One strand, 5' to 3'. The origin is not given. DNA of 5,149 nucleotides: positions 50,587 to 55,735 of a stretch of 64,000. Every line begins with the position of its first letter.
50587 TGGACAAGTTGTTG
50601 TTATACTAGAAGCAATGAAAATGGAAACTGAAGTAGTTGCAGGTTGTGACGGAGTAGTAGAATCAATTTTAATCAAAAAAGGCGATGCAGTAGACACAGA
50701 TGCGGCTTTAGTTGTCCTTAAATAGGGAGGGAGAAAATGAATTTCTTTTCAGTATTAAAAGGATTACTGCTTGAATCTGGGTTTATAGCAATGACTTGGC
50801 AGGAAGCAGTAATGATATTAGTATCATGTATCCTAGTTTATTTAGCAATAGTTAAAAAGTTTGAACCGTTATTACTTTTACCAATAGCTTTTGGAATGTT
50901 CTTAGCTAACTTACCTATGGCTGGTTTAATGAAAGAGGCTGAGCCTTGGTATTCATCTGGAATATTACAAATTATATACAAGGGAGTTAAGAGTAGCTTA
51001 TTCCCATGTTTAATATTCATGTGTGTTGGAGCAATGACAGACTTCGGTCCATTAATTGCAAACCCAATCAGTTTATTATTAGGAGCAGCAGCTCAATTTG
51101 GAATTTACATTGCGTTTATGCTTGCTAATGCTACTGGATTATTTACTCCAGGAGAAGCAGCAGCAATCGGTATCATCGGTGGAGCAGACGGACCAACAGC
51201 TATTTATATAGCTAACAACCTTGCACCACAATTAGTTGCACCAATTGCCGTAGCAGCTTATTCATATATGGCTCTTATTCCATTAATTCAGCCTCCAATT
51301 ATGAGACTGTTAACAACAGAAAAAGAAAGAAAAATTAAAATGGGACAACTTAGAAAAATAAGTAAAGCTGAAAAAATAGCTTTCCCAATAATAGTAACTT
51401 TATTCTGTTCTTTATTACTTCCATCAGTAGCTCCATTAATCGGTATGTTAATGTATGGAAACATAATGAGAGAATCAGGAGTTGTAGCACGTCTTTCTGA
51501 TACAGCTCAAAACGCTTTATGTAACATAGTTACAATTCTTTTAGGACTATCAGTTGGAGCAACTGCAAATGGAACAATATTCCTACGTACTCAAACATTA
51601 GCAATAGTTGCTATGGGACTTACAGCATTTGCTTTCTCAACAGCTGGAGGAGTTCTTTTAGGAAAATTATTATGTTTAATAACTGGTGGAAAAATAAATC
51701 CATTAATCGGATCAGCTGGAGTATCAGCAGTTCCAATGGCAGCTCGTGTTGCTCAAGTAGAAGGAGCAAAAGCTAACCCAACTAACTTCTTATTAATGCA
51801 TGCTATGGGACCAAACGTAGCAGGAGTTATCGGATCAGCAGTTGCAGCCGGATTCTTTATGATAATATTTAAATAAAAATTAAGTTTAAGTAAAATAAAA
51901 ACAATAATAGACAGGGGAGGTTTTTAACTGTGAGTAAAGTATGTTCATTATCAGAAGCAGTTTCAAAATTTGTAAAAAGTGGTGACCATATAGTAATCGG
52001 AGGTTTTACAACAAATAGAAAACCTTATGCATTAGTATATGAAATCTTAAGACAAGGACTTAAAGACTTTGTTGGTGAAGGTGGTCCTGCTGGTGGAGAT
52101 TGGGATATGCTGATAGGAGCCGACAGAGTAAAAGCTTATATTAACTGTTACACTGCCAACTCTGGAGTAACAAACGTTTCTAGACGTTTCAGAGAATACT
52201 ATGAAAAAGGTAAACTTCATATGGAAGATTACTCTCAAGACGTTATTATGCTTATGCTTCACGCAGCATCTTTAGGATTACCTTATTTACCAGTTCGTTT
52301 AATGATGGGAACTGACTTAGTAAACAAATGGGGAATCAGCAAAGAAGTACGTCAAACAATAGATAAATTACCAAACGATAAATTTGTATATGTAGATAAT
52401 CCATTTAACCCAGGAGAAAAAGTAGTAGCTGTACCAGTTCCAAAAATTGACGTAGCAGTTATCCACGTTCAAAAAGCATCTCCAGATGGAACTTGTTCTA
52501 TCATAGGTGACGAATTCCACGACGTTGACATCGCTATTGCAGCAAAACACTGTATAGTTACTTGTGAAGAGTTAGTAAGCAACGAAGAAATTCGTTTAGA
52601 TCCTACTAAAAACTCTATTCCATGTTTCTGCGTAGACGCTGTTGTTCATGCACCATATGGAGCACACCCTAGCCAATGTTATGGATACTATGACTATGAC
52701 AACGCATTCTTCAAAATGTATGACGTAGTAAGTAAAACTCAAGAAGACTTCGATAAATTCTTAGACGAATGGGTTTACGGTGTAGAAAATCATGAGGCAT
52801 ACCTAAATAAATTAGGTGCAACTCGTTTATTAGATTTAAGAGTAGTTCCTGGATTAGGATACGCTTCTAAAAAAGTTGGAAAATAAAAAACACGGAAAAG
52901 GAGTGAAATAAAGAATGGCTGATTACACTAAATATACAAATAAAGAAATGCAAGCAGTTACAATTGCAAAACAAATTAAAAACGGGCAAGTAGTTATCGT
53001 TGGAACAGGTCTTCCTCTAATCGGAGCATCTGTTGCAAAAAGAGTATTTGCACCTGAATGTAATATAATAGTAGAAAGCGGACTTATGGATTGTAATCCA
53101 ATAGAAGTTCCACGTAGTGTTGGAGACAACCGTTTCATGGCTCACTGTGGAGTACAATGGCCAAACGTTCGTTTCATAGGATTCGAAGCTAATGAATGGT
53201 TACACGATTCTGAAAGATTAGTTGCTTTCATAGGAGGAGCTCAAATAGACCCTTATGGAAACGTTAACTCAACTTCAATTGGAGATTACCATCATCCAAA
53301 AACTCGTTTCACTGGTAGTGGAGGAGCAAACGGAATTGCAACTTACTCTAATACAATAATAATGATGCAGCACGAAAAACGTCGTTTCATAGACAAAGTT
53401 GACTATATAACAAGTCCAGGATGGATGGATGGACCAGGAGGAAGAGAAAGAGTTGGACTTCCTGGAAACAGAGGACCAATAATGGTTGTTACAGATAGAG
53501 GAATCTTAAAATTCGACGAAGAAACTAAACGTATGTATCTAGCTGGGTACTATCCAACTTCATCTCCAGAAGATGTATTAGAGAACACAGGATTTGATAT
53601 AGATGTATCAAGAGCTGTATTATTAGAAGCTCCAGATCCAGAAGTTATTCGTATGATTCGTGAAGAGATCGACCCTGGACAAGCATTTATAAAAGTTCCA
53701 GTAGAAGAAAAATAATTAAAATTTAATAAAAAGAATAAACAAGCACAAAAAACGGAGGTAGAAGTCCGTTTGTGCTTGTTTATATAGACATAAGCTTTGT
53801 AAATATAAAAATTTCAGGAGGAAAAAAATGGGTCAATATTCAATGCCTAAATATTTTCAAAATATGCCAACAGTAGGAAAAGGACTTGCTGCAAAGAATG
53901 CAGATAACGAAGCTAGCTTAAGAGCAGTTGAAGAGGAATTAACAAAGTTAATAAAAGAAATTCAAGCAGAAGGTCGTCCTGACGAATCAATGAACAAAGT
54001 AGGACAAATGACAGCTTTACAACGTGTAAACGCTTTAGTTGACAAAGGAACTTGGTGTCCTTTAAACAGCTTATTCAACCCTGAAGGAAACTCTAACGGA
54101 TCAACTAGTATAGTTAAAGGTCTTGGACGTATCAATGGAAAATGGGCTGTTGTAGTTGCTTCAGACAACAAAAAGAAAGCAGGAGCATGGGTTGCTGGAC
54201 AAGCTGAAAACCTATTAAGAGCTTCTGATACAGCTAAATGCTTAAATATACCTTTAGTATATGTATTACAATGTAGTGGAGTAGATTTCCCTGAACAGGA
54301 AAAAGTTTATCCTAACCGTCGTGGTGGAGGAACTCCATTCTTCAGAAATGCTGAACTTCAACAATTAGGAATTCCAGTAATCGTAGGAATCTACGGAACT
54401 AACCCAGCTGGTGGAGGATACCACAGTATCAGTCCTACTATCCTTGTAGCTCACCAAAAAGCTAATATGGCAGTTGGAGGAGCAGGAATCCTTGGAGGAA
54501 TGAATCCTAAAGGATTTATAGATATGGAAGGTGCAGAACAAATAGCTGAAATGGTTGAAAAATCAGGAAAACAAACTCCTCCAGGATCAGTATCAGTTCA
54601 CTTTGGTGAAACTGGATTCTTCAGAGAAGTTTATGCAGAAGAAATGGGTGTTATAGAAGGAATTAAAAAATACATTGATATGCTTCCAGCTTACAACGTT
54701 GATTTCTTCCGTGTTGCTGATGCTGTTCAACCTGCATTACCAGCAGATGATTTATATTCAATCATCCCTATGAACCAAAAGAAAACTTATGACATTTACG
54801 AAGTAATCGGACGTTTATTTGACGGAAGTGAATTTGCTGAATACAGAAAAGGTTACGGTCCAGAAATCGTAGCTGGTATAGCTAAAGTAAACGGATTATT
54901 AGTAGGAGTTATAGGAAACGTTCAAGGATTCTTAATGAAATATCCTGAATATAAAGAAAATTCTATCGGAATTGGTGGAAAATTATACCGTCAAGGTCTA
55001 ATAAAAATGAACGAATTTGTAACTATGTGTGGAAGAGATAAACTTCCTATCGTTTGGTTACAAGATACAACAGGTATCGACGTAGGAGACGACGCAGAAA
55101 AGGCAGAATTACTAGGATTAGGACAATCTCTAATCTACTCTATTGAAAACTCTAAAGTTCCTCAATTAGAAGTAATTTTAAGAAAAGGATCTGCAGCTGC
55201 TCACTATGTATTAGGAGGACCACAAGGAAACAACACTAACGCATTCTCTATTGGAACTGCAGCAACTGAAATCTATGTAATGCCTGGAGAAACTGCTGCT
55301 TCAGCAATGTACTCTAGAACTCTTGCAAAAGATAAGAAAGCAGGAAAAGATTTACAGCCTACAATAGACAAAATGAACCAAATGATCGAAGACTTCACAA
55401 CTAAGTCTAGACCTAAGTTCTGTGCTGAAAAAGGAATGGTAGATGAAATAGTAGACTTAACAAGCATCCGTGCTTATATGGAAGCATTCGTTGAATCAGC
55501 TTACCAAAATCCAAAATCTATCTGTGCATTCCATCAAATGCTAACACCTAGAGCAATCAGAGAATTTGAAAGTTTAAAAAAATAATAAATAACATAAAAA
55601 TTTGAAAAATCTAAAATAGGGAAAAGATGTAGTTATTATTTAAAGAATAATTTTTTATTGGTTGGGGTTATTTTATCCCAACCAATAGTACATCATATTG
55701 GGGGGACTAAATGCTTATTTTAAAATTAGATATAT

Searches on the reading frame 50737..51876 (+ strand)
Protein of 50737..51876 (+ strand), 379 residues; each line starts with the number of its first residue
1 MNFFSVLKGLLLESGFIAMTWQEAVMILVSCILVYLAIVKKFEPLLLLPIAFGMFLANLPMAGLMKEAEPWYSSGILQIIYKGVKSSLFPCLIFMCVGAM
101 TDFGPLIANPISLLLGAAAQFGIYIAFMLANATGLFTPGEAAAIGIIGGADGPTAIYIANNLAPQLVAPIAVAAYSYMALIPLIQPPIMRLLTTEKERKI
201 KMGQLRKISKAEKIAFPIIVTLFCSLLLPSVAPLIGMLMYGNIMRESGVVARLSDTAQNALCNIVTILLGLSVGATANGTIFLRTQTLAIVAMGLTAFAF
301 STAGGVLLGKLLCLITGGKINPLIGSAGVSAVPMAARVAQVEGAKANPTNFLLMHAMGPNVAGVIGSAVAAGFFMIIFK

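Call 6: search_protein_families(library=pfam, proteins=[window:50737-51876:+])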
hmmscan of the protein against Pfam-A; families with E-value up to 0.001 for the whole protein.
window:50737-51876:+ (379 aa): 1 family
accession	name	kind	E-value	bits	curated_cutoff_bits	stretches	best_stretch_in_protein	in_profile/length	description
PF03977.18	OAD_beta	-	7.4e-157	522.3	31.6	1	23-377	2-348/349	Na+-transporting oxaloacetate decarboxylase beta subunit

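Call 35: find_homologous_proteins(query=window:50737-51876:+, max_evalue=1e-80)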
Query window:50737-51876:+ (379 aa): 8000 proteins with E <= 1e-80 among 8000 candidates; the best 120 are listed.
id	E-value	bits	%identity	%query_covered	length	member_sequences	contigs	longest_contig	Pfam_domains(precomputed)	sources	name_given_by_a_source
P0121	5.2e-233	791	100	100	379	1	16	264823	PF03977.19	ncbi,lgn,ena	-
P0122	6.9e-233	791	100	100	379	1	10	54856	PF03977.19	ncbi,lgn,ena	-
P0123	3.7e-232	788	99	100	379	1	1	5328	PF03977.19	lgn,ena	-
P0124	2.6e-231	785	99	100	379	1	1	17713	PF03977.19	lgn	-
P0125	4.6e-231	785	99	100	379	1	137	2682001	PF03977.19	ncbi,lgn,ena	-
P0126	1.2e-230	783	98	100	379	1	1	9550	PF03977.19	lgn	-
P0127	1.4e-230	783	98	100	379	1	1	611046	PF03977.19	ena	-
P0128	1.7e-230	783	98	100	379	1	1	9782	PF03977.19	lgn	-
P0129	1.9e-230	783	98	100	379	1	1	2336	PF03977.19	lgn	-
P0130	2.4e-230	782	98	100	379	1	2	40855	PF03977.19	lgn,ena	-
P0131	2.7e-230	782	98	100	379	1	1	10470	PF03977.19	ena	-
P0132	2.7e-230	782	98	100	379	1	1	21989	PF03977.19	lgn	-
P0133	8.1e-230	780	98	100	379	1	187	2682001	PF03977.19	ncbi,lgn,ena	-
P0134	1.5e-229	780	98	100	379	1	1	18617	PF03977.19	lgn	-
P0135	2.9e-229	779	97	100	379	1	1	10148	PF03977.19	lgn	-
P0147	2.2e-210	717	87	100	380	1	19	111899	PF03977.19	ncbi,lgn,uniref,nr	ncbi:sodium ion-translocating decarboxylase subunit beta [Fusobacterium perfoetens]|uniref:sodium io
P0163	1.5e-209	714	87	100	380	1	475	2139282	PF03977.19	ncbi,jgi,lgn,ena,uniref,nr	ncbi:sodium ion-translocating decarboxylase subunit beta [uncultured Fusobacterium sp.]|uniref:sodiu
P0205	1.1e-193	662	81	100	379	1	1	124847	PF03977.19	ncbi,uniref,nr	ncbi:sodium ion-translocating decarboxylase subunit beta [Fusobacterium russii]|uniref:sodium ion-tr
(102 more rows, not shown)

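Call 36: find_encoding_contigs(protein=P0163, flank=7000, max_places=4)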
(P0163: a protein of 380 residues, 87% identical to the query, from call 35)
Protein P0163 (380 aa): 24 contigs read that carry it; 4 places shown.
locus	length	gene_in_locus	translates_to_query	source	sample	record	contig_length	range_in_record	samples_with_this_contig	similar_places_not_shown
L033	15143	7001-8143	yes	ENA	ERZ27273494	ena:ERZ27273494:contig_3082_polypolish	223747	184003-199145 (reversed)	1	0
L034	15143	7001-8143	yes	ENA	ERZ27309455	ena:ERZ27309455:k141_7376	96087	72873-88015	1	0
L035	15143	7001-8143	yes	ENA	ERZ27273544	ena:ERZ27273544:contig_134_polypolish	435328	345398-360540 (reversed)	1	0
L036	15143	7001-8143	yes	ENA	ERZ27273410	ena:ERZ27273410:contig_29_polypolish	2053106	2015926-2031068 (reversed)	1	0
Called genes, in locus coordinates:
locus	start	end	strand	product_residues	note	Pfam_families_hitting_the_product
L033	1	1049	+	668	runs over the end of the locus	PF00497:SBP_bac_3, PF08448:PAS_4 (faint), PF00512:HisKA, PF02518:HATPase_c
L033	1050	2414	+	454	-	PF00072:Response_reg, PF00158:Sigma54_activat, PF14532:Sigma54_activ_2, PF00004:AAA (weak), PF07728:AAA_5 (weak), PF25601:AAA_lid_14, PF02954:HTH_8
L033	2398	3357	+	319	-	PF16868:NMT1_3, PF09084:NMT1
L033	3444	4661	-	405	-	PF03616:Glt_symporter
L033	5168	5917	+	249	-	PF08279:HTH_11 (weak), PF09339:HTH_IclR, PF12802:MarR_2 (weak), PF13412:HTH_24 (weak), PF01614:IclR_C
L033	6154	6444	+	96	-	PF04277:OAD_gamma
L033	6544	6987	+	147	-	PF25973:BSH_CzcB (faint), PF00364:Biotin_lipoyl, PF25984:BSH_YknX (faint)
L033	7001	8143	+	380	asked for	PF03977:OAD_beta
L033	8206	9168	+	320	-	PF01144:CoA_trans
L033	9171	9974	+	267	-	PF01144:CoA_trans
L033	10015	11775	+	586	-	PF01039:Carboxyl_trans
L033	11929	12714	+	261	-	PF01869:BcrAD_BadFG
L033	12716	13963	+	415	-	PF06050:HGD-D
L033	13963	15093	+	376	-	PF06050:HGD-D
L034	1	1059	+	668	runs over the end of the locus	PF00497:SBP_bac_3, PF08448:PAS_4 (faint), PF00512:HisKA, PF02518:HATPase_c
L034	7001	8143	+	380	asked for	PF03977:OAD_beta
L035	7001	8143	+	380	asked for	PF03977:OAD_beta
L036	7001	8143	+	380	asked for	PF03977:OAD_beta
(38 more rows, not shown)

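Call 37: find_encoding_contigs(protein=P0147, flank=7000, max_places=2)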
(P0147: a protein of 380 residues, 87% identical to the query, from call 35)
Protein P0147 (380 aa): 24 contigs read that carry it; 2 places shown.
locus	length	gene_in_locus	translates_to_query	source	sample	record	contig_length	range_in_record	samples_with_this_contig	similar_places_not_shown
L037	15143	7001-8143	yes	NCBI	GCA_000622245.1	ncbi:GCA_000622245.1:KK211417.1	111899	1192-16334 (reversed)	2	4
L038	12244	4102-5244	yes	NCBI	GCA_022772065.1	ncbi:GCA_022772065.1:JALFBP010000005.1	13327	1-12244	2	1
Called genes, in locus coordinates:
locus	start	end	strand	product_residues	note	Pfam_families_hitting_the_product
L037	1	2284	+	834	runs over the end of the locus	PF00270:DEAD, PF04851:ResIII, PF13307:Helicase_C_2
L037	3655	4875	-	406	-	PF03616:Glt_symporter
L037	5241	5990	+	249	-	PF08279:HTH_11 (weak), PF09339:HTH_IclR, PF01614:IclR_C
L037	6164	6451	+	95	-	PF04277:OAD_gamma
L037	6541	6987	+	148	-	PF25973:BSH_CzcB (faint), PF00364:Biotin_lipoyl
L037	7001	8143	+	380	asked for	PF03977:OAD_beta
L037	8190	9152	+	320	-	PF01144:CoA_trans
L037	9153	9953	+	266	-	PF01144:CoA_trans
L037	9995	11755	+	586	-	PF01039:Carboxyl_trans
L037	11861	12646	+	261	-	PF01869:BcrAD_BadFG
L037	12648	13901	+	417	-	PF06050:HGD-D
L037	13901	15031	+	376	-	PF06050:HGD-D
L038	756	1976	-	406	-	PF03616:Glt_symporter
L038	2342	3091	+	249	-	PF08279:HTH_11 (weak), PF09339:HTH_IclR, PF01614:IclR_C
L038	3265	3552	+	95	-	PF04277:OAD_gamma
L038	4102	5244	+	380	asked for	PF03977:OAD_beta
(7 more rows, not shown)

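Call 38: find_encoding_contigs(protein=P0205, flank=7000, max_places=2)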
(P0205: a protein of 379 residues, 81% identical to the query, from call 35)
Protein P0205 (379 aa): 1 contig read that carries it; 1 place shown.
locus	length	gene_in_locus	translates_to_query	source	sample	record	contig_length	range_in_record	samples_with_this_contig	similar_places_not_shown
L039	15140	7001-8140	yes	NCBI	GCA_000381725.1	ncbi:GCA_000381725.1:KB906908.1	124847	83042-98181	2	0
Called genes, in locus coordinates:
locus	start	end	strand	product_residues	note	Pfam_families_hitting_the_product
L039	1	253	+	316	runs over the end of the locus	PF13793:Pribosyltran_N, PF00156:Pribosyltran, PF14572:Pribosyl_synth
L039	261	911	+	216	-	PF01300:Sua5_yciO_yrdC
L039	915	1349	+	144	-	-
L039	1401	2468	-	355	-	PF01168:Ala_racemase_N, PF00842:Ala_racemase_C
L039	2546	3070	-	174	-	-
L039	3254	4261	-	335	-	PF00389:2-Hacid_dh, PF02826:2-Hacid_dh_C, PF01262:AlaDh_PNT_C (faint)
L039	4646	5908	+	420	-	PF02812:ELFV_dehydrog_N, PF00208:ELFV_dehydrog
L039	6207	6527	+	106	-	PF04277:OAD_gamma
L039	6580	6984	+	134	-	PF01597:GCV_H (weak), PF00364:Biotin_lipoyl, PF25917:BSH_RND (weak), PF25973:BSH_CzcB (faint), PF25997:BSH_YhbJ (faint), PF25984:BSH_YknX (faint)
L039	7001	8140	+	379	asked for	PF03977:OAD_beta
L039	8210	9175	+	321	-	PF01144:CoA_trans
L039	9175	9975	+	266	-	PF01144:CoA_trans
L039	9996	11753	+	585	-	PF01039:Carboxyl_trans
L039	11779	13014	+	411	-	PF03616:Glt_symporter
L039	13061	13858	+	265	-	PF01869:BcrAD_BadFG, PF22521:HypF_C_2 (faint)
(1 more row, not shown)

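Call 77: list_cluster_members(proteins=[P0121, P0125, P0163, P0113, P0003])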
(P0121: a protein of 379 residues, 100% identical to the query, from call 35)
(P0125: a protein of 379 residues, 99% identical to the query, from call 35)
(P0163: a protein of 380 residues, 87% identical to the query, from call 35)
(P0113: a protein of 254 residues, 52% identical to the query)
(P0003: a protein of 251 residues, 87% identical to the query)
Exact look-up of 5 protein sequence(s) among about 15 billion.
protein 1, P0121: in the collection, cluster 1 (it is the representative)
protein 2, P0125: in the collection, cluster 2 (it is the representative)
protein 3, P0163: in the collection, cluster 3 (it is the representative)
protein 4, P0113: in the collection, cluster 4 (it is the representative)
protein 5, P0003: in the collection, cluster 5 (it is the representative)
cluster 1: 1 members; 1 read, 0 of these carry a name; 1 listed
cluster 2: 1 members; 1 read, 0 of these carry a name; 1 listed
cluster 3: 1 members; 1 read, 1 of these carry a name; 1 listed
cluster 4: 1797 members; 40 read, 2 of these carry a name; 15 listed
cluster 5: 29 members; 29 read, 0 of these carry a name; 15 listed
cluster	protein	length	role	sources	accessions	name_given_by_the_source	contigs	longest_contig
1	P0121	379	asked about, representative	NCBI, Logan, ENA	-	-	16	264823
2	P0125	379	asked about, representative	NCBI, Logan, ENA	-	-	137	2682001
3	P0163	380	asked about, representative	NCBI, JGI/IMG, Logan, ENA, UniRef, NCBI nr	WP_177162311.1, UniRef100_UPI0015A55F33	sodium ion-translocating decarboxylase subunit beta [uncultured Fusobacterium sp.] | sodium ion-translocating decarboxylase subunit beta n=1 Tax=uncultured Fusobacterium sp. ...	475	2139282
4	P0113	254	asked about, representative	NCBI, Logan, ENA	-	-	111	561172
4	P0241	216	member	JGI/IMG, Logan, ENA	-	hypothetical protein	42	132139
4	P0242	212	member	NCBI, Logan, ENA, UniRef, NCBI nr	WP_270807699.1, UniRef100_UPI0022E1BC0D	hypothetical protein [Clostridium fessum] | hypothetical protein n=1 Tax=Clostridium fessum TaxID=2126740 RepID=UPI0022E1BC0D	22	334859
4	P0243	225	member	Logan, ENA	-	-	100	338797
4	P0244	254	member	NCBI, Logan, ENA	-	-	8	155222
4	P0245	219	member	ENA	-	-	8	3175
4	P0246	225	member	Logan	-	-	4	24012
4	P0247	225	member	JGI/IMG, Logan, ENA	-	-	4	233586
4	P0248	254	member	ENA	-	-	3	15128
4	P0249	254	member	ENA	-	-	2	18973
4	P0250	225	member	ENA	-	-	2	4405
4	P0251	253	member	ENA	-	-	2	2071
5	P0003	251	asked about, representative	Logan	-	-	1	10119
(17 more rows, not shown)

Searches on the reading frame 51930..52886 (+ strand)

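Call 6: search_protein_families(library=pfam, proteins=[window:51930-52886:+])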
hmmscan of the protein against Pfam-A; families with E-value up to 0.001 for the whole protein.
window:51930-52886:+ (318 aa): 1 family
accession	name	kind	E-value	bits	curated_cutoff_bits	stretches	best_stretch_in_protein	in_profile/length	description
PF01144.29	CoA_trans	-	8.5e-33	114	23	1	6-240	3-216/217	Coenzyme A transferase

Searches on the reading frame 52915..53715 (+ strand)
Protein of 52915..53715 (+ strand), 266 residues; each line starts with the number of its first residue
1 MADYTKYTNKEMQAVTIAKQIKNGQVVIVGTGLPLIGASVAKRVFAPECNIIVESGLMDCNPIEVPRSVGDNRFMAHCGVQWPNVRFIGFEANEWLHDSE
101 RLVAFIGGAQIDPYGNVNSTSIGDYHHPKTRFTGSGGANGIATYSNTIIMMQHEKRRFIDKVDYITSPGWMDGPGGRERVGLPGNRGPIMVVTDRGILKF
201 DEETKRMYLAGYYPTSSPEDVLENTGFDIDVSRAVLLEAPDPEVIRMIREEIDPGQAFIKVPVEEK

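Call 6: search_protein_families(library=pfam, proteins=[window:52915-53715:+])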
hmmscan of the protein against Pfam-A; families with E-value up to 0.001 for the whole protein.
window:52915-53715:+ (266 aa): 1 family
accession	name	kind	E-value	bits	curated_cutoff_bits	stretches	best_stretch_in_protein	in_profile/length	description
PF01144.29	CoA_trans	-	9e-45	153.2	23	1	11-224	2-217/217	Coenzyme A transferase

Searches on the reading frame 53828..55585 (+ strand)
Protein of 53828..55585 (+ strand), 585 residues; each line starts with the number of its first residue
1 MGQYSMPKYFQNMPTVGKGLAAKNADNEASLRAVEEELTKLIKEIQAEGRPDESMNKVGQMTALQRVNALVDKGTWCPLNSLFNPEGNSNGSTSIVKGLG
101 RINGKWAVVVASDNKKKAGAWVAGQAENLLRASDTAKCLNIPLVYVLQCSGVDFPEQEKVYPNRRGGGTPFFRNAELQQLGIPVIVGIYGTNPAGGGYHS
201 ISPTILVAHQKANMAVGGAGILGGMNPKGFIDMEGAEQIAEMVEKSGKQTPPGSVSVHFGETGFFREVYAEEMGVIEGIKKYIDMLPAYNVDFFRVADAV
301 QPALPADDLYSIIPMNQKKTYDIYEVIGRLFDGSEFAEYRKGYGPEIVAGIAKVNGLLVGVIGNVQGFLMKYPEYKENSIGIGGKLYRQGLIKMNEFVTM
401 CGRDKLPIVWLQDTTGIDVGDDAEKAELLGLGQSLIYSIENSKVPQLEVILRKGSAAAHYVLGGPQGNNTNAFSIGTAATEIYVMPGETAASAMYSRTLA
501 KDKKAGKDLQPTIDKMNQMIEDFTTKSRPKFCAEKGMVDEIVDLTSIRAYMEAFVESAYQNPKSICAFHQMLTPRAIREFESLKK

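Call 6: search_protein_families(library=pfam, proteins=[window:53828-55585:+])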
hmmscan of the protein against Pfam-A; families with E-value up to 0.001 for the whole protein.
window:53828-55585:+ (585 aa): 2 families
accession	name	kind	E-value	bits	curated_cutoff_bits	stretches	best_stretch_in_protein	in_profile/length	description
PF01039.27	Carboxyl_trans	-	7.5e-113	378.2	22.3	1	57-571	4-492/493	Carboxyl transferase domain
PF03255.19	ACCA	-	0.00059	19.5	23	0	346-515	93-250/310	Acetyl co-enzyme A carboxylase carboxyltransferase-like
